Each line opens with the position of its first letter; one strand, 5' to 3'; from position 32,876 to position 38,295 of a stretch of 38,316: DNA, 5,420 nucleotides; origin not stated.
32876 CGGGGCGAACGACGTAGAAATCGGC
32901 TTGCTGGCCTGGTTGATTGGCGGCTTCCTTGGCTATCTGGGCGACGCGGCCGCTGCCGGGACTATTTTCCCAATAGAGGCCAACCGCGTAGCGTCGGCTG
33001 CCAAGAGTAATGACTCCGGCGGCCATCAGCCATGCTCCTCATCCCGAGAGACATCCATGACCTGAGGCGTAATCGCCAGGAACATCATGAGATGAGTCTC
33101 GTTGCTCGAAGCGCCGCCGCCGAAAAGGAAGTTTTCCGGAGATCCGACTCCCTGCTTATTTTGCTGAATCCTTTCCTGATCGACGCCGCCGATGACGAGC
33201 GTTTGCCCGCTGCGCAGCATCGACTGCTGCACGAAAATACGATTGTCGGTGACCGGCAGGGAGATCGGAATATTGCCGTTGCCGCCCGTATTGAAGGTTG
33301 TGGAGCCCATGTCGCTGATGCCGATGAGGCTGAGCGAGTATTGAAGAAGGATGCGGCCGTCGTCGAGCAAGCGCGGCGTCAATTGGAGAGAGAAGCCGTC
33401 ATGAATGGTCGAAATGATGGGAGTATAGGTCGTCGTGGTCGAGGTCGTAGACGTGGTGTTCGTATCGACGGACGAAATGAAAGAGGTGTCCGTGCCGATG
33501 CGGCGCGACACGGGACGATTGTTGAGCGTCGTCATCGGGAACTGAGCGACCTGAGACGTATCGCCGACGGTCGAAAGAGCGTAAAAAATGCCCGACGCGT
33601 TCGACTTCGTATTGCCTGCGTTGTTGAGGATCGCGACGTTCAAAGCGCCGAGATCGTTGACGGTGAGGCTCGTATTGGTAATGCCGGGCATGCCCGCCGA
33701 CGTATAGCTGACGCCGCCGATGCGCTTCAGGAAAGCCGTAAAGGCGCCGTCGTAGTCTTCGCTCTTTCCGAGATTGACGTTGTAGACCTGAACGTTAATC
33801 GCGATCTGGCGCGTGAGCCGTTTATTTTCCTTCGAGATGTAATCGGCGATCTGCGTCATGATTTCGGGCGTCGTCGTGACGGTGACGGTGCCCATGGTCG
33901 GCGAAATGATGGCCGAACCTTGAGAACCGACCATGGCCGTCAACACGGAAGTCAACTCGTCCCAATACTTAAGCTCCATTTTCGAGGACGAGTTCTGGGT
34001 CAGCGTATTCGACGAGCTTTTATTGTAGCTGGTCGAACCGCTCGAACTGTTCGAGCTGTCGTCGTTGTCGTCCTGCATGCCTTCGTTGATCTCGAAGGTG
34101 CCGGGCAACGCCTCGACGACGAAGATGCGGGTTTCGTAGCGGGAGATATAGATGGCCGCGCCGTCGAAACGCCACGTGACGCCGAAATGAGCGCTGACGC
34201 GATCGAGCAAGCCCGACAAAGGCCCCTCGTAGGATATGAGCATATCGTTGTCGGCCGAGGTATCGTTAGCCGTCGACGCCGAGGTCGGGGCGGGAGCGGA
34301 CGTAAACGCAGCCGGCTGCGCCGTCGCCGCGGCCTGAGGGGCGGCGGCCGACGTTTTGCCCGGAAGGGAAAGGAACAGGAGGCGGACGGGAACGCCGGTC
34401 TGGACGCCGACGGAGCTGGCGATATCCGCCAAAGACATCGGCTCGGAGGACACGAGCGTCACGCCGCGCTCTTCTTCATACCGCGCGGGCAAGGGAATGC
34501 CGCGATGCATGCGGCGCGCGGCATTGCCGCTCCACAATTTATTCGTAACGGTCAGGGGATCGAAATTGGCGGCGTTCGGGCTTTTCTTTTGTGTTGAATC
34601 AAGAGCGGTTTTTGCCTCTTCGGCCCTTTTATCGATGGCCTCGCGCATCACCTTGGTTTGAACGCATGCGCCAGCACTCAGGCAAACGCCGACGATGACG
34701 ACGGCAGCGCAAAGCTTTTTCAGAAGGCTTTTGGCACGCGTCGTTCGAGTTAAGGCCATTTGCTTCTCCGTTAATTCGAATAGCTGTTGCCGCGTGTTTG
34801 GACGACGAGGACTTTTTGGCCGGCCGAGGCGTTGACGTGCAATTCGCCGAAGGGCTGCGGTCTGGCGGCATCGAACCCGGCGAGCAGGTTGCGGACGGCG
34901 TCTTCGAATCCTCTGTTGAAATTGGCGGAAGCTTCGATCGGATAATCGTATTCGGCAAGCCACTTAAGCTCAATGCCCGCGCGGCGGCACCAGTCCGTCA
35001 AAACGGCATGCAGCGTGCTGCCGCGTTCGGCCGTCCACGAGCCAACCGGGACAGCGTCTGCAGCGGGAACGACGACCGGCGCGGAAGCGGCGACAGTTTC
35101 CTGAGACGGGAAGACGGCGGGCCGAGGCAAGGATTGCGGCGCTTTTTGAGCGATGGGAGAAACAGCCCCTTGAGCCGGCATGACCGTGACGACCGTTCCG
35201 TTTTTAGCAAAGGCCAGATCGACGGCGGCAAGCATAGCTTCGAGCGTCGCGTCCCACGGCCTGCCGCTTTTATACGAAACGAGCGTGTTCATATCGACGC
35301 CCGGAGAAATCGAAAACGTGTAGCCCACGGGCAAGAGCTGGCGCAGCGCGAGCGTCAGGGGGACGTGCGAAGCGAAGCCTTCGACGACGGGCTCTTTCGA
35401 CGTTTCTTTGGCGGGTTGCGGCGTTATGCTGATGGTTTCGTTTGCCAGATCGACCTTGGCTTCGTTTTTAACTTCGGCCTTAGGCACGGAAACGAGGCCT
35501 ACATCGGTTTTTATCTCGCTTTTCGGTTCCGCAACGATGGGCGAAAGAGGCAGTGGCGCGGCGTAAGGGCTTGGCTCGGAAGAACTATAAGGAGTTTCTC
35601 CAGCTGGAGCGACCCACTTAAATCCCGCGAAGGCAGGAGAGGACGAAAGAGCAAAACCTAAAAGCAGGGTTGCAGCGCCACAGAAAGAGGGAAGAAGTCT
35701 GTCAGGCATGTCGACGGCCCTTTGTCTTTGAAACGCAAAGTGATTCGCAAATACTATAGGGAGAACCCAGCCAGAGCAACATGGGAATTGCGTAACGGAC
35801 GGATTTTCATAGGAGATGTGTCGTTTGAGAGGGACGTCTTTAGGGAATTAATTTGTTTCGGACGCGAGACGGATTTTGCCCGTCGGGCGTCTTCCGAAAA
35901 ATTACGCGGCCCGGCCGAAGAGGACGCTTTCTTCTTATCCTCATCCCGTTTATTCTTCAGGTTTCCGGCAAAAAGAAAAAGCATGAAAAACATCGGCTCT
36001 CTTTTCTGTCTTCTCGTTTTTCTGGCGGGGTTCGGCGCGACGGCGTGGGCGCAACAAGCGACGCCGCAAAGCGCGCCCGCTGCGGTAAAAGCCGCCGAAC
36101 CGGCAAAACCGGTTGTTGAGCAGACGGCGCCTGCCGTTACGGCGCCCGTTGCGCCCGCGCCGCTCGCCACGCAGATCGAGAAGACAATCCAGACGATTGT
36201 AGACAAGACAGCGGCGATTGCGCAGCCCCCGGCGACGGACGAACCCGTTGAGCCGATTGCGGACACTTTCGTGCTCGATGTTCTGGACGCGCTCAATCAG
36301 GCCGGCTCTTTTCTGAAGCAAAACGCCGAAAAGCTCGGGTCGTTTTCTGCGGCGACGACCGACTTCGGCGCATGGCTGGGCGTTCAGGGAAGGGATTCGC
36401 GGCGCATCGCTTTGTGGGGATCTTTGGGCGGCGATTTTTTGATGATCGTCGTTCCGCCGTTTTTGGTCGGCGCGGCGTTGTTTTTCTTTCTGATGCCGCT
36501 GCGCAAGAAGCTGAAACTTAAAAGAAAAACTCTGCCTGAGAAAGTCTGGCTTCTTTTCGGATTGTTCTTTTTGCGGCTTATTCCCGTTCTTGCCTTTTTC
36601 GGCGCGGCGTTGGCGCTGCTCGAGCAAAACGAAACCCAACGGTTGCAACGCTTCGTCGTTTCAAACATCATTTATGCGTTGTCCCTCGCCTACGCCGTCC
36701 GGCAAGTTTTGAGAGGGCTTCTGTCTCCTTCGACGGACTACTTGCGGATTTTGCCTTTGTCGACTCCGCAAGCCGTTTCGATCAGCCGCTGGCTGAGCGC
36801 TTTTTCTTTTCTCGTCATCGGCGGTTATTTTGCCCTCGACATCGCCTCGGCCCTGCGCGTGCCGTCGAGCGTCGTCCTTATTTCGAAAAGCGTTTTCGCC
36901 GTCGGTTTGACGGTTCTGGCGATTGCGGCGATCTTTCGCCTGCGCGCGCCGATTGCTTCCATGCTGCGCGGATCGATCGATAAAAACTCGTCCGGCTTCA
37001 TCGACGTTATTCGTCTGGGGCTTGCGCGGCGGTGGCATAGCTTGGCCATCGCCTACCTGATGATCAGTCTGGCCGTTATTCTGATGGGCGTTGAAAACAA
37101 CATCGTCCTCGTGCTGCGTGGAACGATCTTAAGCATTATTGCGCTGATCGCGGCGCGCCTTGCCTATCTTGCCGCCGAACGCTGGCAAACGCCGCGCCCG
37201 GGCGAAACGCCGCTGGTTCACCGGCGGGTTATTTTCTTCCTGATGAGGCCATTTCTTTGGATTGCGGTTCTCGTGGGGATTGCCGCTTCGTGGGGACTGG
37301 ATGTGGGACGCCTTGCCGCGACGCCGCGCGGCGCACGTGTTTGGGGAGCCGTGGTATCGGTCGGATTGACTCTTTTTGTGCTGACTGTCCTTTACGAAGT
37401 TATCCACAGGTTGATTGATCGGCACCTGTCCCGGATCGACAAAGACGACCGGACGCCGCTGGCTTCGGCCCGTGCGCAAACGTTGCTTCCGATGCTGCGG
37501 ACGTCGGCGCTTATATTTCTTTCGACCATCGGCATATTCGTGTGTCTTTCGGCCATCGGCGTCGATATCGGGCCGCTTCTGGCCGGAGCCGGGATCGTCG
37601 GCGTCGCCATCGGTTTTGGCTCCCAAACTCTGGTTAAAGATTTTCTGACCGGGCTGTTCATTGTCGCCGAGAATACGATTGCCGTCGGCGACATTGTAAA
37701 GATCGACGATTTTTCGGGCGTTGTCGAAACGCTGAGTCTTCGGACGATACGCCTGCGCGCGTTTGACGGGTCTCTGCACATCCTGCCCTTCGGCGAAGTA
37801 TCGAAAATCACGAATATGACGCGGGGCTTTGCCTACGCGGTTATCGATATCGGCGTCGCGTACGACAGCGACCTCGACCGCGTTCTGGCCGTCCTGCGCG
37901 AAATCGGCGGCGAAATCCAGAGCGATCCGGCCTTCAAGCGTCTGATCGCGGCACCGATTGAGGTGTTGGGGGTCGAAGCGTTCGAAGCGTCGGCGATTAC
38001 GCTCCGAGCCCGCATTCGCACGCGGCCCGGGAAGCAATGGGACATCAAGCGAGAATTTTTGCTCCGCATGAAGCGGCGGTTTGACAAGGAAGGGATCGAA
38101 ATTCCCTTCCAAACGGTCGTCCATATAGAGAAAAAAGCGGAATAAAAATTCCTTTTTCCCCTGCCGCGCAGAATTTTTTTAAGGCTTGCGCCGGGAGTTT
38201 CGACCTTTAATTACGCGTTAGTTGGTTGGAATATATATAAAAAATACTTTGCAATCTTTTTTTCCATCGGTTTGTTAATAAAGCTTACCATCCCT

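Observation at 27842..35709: Chromosomal, pilin-less type IVb (R64/ICE PilL-N-O-P-Q-R-like) pilus or secretion core between housekeeping genes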

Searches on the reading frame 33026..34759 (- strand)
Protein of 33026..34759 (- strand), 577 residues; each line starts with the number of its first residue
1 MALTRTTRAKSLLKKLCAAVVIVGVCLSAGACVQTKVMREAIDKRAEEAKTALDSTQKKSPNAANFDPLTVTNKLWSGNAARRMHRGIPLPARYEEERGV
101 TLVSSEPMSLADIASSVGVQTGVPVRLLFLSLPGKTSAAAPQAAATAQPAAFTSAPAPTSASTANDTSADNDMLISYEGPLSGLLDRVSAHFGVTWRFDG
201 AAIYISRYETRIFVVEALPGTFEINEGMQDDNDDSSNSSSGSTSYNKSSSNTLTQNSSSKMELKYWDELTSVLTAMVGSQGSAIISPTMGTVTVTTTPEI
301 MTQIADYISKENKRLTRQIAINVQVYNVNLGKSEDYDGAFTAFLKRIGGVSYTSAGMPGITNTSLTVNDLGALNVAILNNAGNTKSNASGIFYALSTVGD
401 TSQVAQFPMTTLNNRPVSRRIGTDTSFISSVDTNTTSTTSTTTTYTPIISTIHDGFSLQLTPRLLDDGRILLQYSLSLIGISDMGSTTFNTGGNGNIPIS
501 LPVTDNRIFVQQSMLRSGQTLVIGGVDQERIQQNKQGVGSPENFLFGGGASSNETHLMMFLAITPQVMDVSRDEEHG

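Call 5: search_protein_families(library=pfam, proteins=[window:33026-34759:-], max_evalue=0.01)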
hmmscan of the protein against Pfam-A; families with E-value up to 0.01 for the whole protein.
window:33026-34759:- (577 aa): 2 families
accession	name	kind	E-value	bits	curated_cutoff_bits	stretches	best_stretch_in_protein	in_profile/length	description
PF00263.26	Secretin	-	1.3e-11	44.8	27.5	1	394-538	1-134/169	Bacterial type II and III secretion system protein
PF07655.18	Secretin_N_2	-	4.3e-07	30.8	23.4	1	210-287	1-88/91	Secretin N-terminal domain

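Call 6: search_protein_families(library=ncbifam, proteins=[window:33026-34759:-], max_evalue=0.01)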
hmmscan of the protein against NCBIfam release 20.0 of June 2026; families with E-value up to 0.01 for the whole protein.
window:33026-34759:- (577 aa): 6 families
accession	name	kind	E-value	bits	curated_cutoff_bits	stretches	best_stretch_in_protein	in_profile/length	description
TIGR02520.1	pilus_B_mal_scr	equivalog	8e-75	252.3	287.65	1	97-565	26-511/513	PilN family type IVB pilus formation outer membrane protein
TIGR02519.1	pilus_MshL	equivalog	6.5e-25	87.7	250.2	1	284-538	2-256/290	pilus (MSHA type) biogenesis protein MshL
TIGR02515.1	IV_pilus_PilQ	subfamily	2.4e-06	26.8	284.35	1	269-538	123-393/428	type IV pilus secretin PilQ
TIGR02516.1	type_III_yscC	equivalog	7.9e-06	24.7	238.45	1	429-538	322-427/463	type III secretion system outer membrane ring subunit SctC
NF011873.0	PRK15346.1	equivalog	4.6e-05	22.3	524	1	431-537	360-459/499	EscC/YscC/HrcC family type III secretion system outer membrane ring protein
NF010083.0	PRK13568.1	equivalog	0.0091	14.8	554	0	457-538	311-383/419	DNA uptake porin HofQ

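Call 70: search_solved_structures(query=window:33026-34759:-, max_evalue=0.01)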
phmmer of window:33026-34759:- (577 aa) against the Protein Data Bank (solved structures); distinct sequences matched with E-value up to 0.01: 1.
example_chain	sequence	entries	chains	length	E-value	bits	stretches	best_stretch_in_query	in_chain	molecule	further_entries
9u5s_A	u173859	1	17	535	4.2e-61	210.3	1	41-571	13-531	Outer membrane lipoprotein BfpB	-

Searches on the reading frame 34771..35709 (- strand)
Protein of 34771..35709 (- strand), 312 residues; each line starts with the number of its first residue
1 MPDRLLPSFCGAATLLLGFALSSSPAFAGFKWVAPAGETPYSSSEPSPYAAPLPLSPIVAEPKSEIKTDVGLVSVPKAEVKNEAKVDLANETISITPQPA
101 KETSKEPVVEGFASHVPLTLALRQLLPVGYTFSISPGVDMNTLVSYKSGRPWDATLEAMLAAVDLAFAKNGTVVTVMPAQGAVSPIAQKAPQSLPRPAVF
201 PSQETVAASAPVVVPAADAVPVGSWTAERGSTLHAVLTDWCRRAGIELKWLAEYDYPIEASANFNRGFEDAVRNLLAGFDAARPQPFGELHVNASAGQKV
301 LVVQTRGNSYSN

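Call 5: search_protein_families(library=pfam, proteins=[window:34771-35709:-], max_evalue=0.01)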
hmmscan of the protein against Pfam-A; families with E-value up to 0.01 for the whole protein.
window:34771-35709:- (312 aa): 1 family
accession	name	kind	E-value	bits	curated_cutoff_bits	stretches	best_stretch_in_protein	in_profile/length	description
PF10671.14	TcpQ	-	1.4e-13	51.1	27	1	224-304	2-78/80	Toxin co-regulated pilus biosynthesis protein Q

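Call 6: search_protein_families(library=ncbifam, proteins=[window:34771-35709:-], max_evalue=0.01)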
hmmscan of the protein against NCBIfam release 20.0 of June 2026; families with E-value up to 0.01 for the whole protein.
window:34771-35709:- (312 aa): 0 families

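Call 71: search_solved_structures(query=window:34771-35709:-, max_evalue=1)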
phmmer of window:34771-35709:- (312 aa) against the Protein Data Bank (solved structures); distinct sequences matched with E-value up to 1: 2.
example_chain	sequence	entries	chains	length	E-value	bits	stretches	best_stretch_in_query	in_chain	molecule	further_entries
9u5s_R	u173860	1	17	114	3.8e-09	39.5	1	223-291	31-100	Lipoprotein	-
4hvz_A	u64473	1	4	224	0.0028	20.3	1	95-212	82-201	26 kDa periplasmic immunogenic protein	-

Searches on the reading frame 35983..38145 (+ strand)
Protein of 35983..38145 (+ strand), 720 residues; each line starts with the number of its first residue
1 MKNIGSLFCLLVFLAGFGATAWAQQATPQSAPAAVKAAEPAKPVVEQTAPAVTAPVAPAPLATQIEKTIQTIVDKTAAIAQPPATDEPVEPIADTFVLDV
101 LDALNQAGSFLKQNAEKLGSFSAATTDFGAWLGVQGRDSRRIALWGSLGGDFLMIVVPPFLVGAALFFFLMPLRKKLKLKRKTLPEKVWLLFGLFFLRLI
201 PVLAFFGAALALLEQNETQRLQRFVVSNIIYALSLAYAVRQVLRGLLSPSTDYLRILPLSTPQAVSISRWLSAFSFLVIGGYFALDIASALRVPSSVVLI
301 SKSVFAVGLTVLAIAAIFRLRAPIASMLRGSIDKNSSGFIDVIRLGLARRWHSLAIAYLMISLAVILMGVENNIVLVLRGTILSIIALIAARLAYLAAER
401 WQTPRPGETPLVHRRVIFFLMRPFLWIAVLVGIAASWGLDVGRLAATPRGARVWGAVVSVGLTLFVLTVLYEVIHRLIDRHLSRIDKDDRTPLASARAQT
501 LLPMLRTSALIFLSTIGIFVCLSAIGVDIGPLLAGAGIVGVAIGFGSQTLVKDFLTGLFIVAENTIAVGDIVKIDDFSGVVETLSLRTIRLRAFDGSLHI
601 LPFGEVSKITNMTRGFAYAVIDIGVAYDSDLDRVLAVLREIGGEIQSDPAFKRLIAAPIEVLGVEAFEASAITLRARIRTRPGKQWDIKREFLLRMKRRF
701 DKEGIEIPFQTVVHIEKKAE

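Call 96: search_protein_families(library=pfam, proteins=[window:35983-38145:+], max_evalue=0.001)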
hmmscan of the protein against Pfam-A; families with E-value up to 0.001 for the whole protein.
window:35983-38145:+ (720 aa): 3 families
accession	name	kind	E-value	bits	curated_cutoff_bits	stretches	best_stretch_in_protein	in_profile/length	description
PF00924.24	MS_channel_2nd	-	1.6e-16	60.6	20.2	1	549-614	1-68/68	Mechanosensitive ion channel, beta-domain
PF21082.3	MS_channel_3rd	-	1.5e-14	54.6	21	1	620-707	2-88/88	Mechanosensitive ion channel MscS, C-terminal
PF21088.3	MS_channel_1st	-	2.2e-07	31.2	23.1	1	511-548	5-42/42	Mechanosensitive ion channel, transmembrane helices 2/3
